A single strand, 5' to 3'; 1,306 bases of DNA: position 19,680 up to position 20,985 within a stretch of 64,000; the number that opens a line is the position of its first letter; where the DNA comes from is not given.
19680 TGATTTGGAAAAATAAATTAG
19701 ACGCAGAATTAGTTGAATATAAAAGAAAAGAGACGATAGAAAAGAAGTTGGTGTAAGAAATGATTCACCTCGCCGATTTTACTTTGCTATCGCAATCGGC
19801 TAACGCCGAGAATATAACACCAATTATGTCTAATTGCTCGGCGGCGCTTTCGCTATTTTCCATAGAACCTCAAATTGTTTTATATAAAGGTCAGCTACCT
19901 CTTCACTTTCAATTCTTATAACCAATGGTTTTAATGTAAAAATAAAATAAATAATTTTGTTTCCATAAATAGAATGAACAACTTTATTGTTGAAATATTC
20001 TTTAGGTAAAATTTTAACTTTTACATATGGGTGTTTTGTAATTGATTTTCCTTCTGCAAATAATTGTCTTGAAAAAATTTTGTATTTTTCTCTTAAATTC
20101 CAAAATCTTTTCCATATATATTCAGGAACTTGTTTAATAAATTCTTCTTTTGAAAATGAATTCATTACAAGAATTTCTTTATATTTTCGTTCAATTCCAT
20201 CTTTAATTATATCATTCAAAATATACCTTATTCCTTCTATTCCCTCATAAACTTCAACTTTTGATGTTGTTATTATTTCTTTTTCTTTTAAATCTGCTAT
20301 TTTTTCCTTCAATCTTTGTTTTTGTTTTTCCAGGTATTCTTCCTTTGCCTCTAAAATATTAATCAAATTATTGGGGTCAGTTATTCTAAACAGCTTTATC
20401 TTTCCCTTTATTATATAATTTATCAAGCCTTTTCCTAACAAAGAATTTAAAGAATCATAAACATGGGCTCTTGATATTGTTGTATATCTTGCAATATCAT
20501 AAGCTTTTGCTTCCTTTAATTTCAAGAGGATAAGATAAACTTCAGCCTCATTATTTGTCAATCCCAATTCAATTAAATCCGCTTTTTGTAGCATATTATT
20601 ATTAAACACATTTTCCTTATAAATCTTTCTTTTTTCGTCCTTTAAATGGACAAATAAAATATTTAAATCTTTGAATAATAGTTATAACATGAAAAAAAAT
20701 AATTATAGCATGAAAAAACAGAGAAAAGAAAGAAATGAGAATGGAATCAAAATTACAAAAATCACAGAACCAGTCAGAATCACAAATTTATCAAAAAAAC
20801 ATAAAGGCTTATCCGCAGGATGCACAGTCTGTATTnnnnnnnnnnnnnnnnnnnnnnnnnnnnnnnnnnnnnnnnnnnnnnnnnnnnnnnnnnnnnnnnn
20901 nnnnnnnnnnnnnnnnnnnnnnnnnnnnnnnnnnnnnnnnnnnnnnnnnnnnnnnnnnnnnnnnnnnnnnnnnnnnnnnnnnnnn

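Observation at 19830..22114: Radical SAM/SPASM enzyme with an N-terminal extension, divergent from a TrmB-family regulator.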

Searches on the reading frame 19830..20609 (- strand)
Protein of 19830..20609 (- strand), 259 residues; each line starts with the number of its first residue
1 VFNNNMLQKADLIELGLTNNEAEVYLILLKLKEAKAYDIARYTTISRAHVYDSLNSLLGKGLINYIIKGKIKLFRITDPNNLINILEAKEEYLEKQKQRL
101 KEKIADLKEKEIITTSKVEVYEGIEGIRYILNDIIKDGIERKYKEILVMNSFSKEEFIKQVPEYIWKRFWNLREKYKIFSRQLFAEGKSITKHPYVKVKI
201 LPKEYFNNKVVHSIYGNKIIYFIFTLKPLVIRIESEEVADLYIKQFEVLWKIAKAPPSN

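Call 3: search_protein_families(library=pfam, proteins=[window:19830-20609:-], max_evalue=0.01)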
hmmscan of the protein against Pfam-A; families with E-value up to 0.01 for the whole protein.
window:19830-20609:- (259 aa): 2 families
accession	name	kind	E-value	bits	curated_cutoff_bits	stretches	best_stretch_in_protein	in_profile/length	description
PF01978.25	TrmB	-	3.1e-17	62.6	25.6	1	14-79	3-67/68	Sugar-specific transcriptional regulator TrmB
PF01022.26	HTH_5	-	0.0013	19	22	1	28-65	10-47/47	Bacterial regulatory protein, arsR family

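Call 4: search_protein_families(library=ncbifam, proteins=[window:19830-20609:-], max_evalue=0.01)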
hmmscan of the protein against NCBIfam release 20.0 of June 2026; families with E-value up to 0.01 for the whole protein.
window:19830-20609:- (259 aa): 6 families
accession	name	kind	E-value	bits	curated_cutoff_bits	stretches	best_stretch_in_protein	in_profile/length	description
NF047390.1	TransRegTrmBL1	equivalog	1.1e-11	44.3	650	1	1-161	1-149/341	HTH-type sugar sensing transcriptional regulator TrmBL1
NF040851.1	tran_reg_TrmB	equivalog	5.2e-06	25.9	600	1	11-132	10-129/338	HTH-type sugar-sensing transcriptional regulator TrmB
NF053606.1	Sta1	subfamily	5.5e-06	26.4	80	1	16-64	17-65/100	Sta1 family transcriptional regulator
NF047392.1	TransRegTrmBHalo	equivalog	1.7e-05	24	500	1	16-104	17-105/349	HTH-type sugar sensing transcriptional regulator TrmB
NF040939.2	trans_reg_lrs14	equivalog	9.6e-05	22.4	90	1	16-65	18-68/103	Lrs14 family HTH-type transcriptional regulator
NF053756.1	MreA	equivalog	0.0039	17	100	0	12-107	10-109/110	MreA family transcriptional regulator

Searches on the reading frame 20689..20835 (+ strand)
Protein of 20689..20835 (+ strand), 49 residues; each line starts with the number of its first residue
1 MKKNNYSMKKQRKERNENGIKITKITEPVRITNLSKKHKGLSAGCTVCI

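Call 72: search_protein_families(library=pfam, proteins=[window:20689-20835:+], max_evalue=10)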
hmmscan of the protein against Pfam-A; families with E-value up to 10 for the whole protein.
window:20689-20835:+ (49 aa): 1 family
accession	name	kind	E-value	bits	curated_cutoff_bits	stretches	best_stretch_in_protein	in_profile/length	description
PF21037.2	CCDC138_cc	-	0.026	15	27.1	1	1-39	13-53/59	Coiled-coil-domain-containing protein 138, coiled-coil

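Call 73: search_protein_families(library=ncbifam, proteins=[window:20689-20835:+], max_evalue=10)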
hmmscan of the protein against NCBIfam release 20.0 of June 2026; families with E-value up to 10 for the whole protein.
window:20689-20835:+ (49 aa): 1 family
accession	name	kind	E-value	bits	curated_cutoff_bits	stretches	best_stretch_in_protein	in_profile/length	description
NF033574.1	VarG_fam_MBL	equivalog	0.041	13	750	1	10-38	175-203/374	VarG family subclass B1-like metallo-beta-lactamase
